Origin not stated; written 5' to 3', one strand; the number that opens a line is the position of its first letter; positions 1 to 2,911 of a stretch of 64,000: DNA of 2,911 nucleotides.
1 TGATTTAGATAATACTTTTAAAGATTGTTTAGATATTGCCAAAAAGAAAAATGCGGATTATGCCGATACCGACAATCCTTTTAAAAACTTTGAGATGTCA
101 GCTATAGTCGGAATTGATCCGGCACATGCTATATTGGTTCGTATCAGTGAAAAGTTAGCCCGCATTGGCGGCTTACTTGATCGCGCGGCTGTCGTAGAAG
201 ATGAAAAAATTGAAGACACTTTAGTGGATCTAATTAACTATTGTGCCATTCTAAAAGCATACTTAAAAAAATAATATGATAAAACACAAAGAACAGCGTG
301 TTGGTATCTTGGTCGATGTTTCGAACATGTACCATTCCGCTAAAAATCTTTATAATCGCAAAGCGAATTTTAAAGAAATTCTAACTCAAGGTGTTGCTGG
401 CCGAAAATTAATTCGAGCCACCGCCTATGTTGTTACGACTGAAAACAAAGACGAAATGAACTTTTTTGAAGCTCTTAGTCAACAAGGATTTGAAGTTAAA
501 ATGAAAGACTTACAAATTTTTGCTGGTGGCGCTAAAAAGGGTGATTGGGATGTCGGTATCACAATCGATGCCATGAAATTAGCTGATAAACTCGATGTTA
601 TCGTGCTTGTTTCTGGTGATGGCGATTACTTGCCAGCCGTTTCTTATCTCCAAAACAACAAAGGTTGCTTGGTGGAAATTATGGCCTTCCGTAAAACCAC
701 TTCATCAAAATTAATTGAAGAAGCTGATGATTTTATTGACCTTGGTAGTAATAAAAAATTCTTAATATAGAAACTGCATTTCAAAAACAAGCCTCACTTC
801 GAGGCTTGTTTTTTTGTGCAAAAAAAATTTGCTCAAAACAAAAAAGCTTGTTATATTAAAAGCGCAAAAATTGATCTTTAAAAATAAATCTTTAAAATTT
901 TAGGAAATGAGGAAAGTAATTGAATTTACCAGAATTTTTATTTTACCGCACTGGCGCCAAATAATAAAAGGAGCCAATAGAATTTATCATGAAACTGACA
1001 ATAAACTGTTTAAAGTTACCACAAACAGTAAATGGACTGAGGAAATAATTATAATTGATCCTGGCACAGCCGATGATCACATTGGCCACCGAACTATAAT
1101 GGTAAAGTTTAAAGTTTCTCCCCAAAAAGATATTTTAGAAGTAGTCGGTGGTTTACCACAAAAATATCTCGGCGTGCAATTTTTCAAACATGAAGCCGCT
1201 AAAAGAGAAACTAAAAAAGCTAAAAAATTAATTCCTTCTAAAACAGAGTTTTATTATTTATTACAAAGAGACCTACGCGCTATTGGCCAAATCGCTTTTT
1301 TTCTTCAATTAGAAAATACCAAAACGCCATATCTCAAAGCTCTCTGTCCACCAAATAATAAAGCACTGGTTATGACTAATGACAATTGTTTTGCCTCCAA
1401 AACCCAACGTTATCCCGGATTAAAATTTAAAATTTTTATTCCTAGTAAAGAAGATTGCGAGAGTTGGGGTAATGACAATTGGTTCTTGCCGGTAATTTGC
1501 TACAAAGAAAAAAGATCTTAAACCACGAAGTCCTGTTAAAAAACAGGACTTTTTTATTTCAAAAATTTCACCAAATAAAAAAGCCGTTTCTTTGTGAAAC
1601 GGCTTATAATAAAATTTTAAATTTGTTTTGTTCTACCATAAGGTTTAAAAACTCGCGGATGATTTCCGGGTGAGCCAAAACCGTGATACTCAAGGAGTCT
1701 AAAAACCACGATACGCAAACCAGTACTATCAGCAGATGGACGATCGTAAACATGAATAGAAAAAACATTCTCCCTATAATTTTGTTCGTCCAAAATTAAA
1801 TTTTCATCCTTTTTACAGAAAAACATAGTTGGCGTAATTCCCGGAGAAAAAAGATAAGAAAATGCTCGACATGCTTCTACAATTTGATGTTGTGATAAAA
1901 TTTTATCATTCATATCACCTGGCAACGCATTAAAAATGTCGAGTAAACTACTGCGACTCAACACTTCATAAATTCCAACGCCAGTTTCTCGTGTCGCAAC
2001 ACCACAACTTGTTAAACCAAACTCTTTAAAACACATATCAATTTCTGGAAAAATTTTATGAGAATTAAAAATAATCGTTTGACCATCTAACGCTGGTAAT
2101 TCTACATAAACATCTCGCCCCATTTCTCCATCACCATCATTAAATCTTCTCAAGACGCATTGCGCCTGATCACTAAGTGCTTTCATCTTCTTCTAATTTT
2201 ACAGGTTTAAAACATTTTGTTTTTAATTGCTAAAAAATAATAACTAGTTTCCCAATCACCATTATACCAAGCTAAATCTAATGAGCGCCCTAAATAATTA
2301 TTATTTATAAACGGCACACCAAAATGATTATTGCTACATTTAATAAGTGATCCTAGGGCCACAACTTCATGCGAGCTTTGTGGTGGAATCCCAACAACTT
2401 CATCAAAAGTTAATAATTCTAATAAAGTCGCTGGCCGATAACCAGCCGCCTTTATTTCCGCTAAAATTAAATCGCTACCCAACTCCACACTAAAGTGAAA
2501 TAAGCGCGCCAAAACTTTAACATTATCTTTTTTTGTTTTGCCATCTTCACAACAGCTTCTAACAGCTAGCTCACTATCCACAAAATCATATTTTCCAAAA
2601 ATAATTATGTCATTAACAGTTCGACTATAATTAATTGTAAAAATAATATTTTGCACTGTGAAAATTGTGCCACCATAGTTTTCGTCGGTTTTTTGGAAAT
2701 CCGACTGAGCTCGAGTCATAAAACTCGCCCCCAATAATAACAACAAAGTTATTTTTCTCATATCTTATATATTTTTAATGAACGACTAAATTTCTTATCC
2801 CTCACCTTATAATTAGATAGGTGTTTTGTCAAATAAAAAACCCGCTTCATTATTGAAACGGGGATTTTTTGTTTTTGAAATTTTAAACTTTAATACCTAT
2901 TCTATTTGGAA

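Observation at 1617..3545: Cluster of orphan proteins sharing a C-terminal module, with a fourth copy 23 kb away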

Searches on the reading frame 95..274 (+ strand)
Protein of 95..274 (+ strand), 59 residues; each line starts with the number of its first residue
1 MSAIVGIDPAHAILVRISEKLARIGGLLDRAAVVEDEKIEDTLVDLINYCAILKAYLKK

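Call 7: search_protein_families(library=pfam, proteins=[window:95-274:+], max_evalue=1)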
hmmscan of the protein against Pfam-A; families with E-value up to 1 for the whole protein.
window:95-274:+ (59 aa): 1 family
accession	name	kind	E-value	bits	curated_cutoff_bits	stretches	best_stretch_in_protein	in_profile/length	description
PF07659.16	DUF1599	-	0.00054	20.7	25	1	18-52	22-56/61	Nucleotide modification associated domain 1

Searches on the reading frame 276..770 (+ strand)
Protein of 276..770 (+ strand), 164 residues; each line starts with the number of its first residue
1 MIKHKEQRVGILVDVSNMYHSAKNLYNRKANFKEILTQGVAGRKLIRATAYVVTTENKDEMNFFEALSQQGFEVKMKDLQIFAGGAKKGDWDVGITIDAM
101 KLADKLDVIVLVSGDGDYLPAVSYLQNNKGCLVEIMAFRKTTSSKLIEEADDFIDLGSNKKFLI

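Call 7: search_protein_families(library=pfam, proteins=[window:276-770:+], max_evalue=1)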
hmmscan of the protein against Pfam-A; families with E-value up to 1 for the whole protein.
window:276-770:+ (164 aa): 4 families
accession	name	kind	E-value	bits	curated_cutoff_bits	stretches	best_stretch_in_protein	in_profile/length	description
PF01936.24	NYN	-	4e-35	121.9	24.2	1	8-156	1-144/145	NYN domain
PF18475.7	PIN7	-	0.0068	17.5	34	1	49-128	23-102/103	PIN domain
PF23972.1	DUF7298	-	0.1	12.8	27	0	34-77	12-55/167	Domain of unknown function (DUF7298)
PF23675.1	YciZ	-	0.12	12.6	27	0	97-130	4-37/57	YciZ-like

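Call 22: search_protein_families(library=padloc, proteins=[window:276-770:+], max_evalue=1)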
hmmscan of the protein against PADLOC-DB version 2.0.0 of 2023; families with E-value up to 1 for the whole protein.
window:276-770:+ (164 aa): 2 families
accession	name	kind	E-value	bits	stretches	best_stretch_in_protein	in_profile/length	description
PDLC01154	NYN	-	2e-12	45.1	1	65-158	205-297/310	"LabA-like protein, NYN family nuclease"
PDLC04163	HEC-09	-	7.1e-05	20.5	1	92-160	107-178/203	-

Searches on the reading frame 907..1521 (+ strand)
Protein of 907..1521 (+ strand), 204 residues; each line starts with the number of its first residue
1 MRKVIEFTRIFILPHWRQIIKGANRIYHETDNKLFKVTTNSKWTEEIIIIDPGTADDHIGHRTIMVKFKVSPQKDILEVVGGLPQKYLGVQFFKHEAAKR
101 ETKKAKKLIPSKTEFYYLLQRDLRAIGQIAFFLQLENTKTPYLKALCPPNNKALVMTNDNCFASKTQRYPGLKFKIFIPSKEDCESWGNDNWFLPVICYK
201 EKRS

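Call 7: search_protein_families(library=pfam, proteins=[window:907-1521:+], max_evalue=1)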
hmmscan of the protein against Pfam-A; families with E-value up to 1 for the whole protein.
window:907-1521:+ (204 aa): 0 families

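Call 8: search_protein_families(library=ncbifam, proteins=[window:907-1521:+], max_evalue=1)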
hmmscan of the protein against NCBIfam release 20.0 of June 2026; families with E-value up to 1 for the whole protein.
window:907-1521:+ (204 aa): 1 family
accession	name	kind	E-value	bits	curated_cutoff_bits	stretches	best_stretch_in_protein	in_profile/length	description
NF008132.0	PRK10880.1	equivalog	0.16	11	427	1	92-122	212-242/351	A/G-specific adenine glycosylase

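Call 21: search_protein_families(library=phrogs, proteins=[window:907-1521:+], max_evalue=1)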
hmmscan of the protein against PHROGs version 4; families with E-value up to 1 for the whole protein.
window:907-1521:+ (204 aa): 1 family
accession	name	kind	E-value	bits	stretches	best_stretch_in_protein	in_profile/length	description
phrog_32520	-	unknown function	0.21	12.7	1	41-80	86-126/127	-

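Call 22: search_protein_families(library=padloc, proteins=[window:907-1521:+], max_evalue=1)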
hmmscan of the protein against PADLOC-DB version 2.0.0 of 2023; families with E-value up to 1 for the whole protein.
window:907-1521:+ (204 aa): 0 families

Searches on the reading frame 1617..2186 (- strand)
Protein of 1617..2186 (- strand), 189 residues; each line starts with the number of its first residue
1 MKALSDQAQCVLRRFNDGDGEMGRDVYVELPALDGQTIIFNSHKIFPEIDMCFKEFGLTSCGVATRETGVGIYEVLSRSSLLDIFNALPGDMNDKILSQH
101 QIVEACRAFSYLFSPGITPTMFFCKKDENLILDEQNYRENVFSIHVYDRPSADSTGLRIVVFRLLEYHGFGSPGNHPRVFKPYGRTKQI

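Call 7: search_protein_families(library=pfam, proteins=[window:1617-2186:-], max_evalue=1)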
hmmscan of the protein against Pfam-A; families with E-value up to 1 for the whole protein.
window:1617-2186:- (189 aa): 0 families

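Call 8: search_protein_families(library=ncbifam, proteins=[window:1617-2186:-], max_evalue=1)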
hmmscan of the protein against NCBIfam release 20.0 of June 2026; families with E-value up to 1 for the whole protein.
window:1617-2186:- (189 aa): 0 families

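Call 21: search_protein_families(library=phrogs, proteins=[window:1617-2186:-], max_evalue=1)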
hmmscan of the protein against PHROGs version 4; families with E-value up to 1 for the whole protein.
window:1617-2186:- (189 aa): 0 families

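Call 22: search_protein_families(library=padloc, proteins=[window:1617-2186:-], max_evalue=1)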
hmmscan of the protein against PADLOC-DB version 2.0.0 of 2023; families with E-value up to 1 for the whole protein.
window:1617-2186:- (189 aa): 0 families

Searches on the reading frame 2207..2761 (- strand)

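Call 7: search_protein_families(library=pfam, proteins=[window:2207-2761:-], max_evalue=1)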
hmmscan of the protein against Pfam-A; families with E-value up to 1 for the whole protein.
window:2207-2761:- (184 aa): 1 family
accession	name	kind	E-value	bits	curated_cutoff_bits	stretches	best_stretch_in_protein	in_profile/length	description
PF23813.1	AdfA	-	0.00041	20.2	27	1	14-64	116-165/211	Anti-DarT factor A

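Call 8: search_protein_families(library=ncbifam, proteins=[window:2207-2761:-], max_evalue=1)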
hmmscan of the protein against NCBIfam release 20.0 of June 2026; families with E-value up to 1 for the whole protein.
window:2207-2761:- (184 aa): 1 family
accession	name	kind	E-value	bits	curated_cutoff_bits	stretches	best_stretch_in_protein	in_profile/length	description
TIGR00380.1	cobal_cbiB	equivalog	0.046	13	165.9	1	112-149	6-43/305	adenosylcobinamide-phosphate synthase CbiB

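Call 21: search_protein_families(library=phrogs, proteins=[window:2207-2761:-], max_evalue=1)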
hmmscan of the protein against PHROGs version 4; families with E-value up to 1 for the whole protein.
window:2207-2761:- (184 aa): 2 families
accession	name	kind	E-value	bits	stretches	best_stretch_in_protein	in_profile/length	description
phrog_3781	-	unknown function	0.012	16.1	0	14-63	115-163/210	-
phrog_13671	-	other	0.14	11.5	1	17-97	439-525/666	DNA methyltransferase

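Call 22: search_protein_families(library=padloc, proteins=[window:2207-2761:-], max_evalue=1)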
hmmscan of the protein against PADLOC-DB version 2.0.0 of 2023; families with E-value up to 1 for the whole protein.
window:2207-2761:- (184 aa): 0 families
